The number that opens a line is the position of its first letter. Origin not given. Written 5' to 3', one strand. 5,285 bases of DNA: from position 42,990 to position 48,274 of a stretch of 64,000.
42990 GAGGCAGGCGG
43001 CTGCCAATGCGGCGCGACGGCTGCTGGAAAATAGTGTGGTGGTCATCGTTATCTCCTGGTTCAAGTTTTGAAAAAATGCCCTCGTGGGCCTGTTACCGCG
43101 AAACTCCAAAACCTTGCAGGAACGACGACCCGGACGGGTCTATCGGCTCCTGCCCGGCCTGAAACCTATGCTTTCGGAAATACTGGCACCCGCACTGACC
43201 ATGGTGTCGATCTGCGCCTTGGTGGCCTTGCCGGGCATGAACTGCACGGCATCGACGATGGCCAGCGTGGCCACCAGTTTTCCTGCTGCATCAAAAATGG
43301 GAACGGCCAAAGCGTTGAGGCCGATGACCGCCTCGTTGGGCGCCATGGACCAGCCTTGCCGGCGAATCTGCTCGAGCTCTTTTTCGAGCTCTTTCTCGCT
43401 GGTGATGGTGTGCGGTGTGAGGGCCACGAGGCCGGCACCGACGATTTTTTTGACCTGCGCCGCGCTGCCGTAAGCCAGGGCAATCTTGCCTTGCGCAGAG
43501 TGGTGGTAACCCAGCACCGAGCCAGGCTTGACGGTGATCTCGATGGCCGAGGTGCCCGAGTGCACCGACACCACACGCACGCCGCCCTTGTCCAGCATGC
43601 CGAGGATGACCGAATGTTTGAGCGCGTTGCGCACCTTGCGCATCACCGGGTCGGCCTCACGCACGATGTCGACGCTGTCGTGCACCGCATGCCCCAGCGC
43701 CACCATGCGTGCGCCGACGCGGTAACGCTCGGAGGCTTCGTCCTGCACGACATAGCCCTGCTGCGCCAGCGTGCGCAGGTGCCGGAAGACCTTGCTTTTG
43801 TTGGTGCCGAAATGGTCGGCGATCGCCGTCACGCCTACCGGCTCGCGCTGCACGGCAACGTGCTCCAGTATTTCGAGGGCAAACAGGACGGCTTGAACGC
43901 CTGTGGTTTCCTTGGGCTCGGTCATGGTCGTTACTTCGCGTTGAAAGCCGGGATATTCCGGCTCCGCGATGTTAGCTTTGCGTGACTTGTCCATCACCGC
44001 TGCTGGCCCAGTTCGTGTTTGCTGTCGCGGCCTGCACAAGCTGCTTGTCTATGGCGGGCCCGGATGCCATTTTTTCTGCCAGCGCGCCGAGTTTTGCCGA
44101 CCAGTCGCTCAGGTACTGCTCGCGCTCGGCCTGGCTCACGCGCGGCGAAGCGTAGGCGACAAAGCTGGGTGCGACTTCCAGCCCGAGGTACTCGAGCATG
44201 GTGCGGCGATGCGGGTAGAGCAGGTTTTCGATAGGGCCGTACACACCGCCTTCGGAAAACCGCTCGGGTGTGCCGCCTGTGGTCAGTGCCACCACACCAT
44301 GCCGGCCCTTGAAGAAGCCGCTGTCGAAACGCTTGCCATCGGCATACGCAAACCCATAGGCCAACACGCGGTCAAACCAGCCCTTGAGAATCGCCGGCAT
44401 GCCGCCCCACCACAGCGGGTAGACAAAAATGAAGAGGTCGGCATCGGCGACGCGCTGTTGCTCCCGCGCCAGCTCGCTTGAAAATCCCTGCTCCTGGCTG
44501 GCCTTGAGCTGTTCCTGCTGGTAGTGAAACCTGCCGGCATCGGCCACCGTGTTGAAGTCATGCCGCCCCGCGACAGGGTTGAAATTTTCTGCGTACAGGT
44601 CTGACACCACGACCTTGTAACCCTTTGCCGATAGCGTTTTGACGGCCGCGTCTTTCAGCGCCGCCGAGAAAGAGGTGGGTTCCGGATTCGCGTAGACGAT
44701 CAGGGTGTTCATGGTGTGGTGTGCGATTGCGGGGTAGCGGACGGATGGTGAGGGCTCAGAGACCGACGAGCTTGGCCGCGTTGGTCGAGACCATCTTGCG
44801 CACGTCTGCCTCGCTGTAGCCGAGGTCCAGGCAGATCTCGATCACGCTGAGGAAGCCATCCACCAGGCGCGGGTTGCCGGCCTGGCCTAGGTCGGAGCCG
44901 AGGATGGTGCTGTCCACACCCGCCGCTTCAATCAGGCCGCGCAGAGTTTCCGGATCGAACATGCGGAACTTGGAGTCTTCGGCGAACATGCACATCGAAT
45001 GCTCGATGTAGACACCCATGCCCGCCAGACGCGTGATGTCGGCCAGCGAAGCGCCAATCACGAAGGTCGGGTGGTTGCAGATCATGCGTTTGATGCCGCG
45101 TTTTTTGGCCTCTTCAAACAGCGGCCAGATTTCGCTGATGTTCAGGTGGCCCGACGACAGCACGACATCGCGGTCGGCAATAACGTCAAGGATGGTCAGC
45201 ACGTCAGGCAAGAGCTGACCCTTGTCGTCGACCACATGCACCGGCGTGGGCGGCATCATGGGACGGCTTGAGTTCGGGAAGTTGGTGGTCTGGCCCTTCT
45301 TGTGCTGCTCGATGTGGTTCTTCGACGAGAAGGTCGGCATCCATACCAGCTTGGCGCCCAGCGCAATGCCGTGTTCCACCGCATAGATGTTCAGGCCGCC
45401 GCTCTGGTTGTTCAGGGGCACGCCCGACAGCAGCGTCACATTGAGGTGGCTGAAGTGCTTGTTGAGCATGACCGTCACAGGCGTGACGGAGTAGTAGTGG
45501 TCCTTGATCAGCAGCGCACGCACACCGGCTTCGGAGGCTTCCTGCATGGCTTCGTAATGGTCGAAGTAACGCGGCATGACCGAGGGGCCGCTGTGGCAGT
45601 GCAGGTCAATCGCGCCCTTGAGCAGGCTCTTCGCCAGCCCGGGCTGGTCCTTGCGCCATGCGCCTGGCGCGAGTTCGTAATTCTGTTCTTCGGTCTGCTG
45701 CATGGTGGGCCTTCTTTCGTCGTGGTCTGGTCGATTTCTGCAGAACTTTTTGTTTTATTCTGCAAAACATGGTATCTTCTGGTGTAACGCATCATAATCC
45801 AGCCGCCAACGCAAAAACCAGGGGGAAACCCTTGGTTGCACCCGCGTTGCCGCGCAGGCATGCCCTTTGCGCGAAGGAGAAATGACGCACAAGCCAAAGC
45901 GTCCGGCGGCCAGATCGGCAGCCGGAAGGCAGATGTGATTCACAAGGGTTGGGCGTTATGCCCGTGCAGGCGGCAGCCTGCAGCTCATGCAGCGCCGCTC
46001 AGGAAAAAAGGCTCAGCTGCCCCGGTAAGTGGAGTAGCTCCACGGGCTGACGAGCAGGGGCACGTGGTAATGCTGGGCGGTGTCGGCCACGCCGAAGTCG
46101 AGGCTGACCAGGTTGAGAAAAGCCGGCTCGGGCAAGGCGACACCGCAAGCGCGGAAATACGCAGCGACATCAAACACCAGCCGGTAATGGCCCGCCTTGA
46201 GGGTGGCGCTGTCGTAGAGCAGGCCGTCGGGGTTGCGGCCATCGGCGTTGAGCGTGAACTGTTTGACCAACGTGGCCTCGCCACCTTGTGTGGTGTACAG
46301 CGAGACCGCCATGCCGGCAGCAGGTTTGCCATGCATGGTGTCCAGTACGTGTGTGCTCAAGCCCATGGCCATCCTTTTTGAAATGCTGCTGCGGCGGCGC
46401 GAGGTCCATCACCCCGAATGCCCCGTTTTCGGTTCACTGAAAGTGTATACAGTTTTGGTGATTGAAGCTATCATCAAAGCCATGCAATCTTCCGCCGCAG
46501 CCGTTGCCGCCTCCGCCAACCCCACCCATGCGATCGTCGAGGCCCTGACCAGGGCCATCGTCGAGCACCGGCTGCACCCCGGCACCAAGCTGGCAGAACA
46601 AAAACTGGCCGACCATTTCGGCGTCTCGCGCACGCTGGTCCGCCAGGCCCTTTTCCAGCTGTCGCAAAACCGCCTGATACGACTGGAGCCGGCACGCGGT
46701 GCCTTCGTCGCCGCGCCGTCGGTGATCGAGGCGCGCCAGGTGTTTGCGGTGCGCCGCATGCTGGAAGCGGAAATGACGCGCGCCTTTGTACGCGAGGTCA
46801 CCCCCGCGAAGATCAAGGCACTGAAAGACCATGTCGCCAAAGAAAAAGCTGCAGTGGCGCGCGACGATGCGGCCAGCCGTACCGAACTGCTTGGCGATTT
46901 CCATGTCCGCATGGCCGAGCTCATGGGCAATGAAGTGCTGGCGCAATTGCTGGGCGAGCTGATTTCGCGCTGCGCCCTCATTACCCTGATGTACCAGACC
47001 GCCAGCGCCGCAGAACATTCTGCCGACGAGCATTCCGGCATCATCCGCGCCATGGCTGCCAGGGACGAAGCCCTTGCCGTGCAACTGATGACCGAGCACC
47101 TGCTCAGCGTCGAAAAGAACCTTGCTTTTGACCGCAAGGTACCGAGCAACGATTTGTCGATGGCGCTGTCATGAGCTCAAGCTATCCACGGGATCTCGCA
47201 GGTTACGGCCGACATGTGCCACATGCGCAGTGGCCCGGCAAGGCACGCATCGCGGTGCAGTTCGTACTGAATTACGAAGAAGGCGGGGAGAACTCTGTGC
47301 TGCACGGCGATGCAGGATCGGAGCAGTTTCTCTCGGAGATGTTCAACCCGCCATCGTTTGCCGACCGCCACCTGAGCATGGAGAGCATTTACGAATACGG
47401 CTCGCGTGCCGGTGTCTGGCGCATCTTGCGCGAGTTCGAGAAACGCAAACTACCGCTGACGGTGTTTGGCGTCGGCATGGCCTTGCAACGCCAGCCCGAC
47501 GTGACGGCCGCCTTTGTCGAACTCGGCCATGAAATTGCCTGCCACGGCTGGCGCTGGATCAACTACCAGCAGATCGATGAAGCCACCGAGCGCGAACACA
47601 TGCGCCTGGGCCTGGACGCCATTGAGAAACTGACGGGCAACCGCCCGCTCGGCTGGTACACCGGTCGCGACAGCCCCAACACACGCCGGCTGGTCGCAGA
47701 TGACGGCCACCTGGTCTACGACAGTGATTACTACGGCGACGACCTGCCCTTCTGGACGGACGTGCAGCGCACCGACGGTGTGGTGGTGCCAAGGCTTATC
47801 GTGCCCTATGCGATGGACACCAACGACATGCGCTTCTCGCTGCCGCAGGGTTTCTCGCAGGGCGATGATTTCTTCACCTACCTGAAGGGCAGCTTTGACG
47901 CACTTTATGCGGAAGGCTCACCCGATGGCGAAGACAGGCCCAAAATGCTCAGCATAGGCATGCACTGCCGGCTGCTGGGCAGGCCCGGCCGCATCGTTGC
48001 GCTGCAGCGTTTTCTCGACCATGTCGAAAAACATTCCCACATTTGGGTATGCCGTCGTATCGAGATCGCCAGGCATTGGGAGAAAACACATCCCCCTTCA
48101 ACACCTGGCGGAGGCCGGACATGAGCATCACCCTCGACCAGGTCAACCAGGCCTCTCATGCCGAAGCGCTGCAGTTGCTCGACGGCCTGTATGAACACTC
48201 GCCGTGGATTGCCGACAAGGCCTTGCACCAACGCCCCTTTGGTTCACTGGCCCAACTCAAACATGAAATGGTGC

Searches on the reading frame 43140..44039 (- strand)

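Call 17: search_protein_families(library=pfam, max_evalue=1e-8, proteins=[window:43140-44039:-])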
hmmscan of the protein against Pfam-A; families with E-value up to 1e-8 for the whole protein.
window:43140-44039:- (299 aa): 2 families
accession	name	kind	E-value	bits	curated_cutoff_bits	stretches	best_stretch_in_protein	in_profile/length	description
PF01614.24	IclR_C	-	6.2e-33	114.2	24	1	118-288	2-173/174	Bacterial transcriptional regulator IclR C-terminal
PF09339.16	HTH_IclR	-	3.4e-14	52.8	22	1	54-101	5-52/52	IclR helix-turn-helix domain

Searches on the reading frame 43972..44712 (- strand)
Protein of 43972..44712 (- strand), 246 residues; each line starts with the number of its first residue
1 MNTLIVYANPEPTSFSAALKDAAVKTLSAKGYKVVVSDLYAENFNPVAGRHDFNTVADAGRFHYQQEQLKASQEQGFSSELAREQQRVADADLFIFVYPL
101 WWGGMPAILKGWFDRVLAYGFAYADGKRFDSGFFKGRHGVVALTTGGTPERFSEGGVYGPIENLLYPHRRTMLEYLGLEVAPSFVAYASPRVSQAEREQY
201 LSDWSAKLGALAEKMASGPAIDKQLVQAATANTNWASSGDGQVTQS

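Call 17: search_protein_families(library=pfam, max_evalue=1e-8, proteins=[window:43972-44712:-])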
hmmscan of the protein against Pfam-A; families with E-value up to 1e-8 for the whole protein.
window:43972-44712:- (246 aa): 2 families
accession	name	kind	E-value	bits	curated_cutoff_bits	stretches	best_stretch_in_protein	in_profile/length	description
PF02525.22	Flavodoxin_2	-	2.8e-47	161.4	27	1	1-208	1-198/198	Flavodoxin-like fold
PF03358.20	FMN_red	-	8.2e-11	42.1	24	1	1-124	1-99/152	NADPH-dependent FMN reductase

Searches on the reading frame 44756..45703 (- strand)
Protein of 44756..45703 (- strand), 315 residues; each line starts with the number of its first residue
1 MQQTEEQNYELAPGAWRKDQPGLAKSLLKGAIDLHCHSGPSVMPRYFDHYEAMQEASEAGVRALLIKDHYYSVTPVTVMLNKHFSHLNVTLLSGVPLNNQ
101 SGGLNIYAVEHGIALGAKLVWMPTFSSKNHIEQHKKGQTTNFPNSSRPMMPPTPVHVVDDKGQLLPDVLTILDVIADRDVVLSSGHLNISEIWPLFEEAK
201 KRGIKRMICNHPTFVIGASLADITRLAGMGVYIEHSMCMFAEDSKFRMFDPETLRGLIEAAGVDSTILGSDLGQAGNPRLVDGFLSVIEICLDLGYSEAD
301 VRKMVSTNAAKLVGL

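Call 18: search_protein_families(library=pfam, max_evalue=1e-8, proteins=[window:44756-45703:-])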
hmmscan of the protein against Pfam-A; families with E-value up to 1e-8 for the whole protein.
window:44756-45703:- (315 aa): 1 family
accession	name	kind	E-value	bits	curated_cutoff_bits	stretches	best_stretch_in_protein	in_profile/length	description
PF19799.5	DUF6282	-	1.2e-71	240.9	26.8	1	30-234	1-196/196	Family of unknown function (DUF6282)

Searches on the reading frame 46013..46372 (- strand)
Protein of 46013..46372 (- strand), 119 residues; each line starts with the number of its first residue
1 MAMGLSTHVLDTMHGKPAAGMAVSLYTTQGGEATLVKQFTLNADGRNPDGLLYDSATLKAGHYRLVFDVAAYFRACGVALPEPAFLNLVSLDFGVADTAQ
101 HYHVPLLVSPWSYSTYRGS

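Call 18: search_protein_families(library=pfam, max_evalue=1e-8, proteins=[window:46013-46372:-])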
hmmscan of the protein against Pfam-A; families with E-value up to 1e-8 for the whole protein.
window:46013-46372:- (119 aa): 1 family
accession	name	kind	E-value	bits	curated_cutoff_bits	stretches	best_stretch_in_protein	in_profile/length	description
PF00576.27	Transthyretin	-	1.3e-34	119.5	25.3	1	5-118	1-109/109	HIUase/Transthyretin family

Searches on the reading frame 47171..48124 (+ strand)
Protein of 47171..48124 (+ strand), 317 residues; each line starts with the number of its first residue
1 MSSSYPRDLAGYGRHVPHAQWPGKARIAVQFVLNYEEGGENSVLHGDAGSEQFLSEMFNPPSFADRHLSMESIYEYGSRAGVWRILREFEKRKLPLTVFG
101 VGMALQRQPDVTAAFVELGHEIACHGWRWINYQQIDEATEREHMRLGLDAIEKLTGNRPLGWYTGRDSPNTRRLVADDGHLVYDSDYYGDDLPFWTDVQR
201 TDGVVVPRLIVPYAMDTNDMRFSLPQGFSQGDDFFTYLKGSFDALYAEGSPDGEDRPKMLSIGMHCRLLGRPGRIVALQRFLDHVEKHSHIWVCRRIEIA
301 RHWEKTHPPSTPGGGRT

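Call 18: search_protein_families(library=pfam, max_evalue=1e-8, proteins=[window:47171-48124:+])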
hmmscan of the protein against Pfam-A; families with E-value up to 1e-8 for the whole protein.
window:47171-48124:+ (317 aa): 1 family
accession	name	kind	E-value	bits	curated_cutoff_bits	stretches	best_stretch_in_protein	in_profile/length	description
PF01522.26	Polysacc_deac_1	-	1.4e-11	44.9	23.1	1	74-162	13-101/124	Polysaccharide deacetylase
